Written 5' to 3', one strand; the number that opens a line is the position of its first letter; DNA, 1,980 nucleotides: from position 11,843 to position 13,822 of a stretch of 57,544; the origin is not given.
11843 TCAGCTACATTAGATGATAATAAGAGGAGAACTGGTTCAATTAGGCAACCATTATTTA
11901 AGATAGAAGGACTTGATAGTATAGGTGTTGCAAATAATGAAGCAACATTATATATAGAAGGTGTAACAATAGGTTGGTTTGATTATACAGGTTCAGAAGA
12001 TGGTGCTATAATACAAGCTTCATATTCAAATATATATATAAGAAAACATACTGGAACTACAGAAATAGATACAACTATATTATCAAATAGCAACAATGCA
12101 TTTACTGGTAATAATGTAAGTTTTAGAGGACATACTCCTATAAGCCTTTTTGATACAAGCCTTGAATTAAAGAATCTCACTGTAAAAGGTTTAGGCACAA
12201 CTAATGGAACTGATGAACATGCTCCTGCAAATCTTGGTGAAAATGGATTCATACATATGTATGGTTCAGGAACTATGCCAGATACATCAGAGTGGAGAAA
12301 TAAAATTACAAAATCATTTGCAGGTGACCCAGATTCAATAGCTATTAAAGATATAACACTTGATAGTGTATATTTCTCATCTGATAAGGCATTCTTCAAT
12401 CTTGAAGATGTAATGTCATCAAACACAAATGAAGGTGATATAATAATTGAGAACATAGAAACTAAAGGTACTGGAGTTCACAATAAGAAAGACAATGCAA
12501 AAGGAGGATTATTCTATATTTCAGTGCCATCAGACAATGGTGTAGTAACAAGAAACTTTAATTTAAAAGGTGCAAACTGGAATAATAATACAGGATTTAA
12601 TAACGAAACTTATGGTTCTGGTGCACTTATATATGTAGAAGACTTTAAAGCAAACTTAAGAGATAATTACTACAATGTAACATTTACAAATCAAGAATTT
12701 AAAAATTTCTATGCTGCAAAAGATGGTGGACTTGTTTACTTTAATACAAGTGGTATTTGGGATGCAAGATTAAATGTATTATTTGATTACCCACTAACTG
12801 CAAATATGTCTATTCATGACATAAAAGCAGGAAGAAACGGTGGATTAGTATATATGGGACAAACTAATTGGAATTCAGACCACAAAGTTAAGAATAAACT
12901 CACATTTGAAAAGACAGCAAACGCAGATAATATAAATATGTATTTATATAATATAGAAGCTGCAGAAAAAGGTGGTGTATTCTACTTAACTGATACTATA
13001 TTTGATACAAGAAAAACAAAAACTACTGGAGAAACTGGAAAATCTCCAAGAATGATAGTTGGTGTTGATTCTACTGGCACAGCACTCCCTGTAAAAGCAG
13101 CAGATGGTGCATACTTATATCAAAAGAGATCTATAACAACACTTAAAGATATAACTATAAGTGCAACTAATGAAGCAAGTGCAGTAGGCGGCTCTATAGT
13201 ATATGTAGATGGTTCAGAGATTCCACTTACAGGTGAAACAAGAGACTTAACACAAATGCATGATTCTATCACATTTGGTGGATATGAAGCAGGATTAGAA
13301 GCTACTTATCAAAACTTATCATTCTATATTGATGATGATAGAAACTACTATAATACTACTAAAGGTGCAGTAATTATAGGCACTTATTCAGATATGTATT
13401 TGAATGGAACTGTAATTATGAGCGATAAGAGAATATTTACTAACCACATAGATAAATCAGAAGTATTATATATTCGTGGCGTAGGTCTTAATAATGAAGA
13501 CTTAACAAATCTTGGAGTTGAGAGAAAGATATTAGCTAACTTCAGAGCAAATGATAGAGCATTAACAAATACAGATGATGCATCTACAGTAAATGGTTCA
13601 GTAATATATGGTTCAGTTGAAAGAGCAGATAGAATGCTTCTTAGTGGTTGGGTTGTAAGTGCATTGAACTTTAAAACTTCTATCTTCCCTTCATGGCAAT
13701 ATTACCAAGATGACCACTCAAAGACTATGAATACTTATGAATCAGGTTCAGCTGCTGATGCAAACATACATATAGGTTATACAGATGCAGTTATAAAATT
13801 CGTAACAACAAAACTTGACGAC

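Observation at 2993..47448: Tandem pair of >7300-aa paralogous surface proteins filling about three quarters of the window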

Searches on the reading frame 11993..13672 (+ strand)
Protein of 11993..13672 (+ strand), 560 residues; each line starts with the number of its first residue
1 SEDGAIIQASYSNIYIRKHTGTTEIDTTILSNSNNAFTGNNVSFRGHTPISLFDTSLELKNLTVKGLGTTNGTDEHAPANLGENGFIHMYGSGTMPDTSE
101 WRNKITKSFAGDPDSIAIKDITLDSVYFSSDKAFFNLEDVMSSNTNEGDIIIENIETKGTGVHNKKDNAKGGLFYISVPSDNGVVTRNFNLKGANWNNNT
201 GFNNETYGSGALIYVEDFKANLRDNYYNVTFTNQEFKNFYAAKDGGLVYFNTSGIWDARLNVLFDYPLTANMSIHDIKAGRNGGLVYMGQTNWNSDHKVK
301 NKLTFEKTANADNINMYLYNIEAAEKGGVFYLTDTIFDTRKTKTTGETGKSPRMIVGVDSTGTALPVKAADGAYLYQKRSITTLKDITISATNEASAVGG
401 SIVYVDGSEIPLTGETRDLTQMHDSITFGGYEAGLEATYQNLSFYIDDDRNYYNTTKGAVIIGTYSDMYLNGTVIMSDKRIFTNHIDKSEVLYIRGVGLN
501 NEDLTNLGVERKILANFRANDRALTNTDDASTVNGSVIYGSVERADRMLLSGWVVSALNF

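Call 62: search_protein_families(library=pfam, proteins=[window:11993-13672:+], max_evalue=1)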
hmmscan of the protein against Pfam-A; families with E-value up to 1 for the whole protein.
window:11993-13672:+ (560 aa): 4 families
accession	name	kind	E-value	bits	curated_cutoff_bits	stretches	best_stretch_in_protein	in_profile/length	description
PF12500.13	TRSP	-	0.014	15.7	25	1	295-342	75-121/128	TRSP domain C terminus to PRTase_2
PF19822.4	DUF6304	-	0.085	13.1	35.8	0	207-274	11-76/156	Family of unknown function (DUF6304)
PF03656.18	Pam16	-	0.2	12.1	30.3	0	308-338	69-102/127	Pam16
PF18244.6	CttA_N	-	0.33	12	25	0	39-63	40-64/71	Cellulose-binding protein CttA N-terminal domain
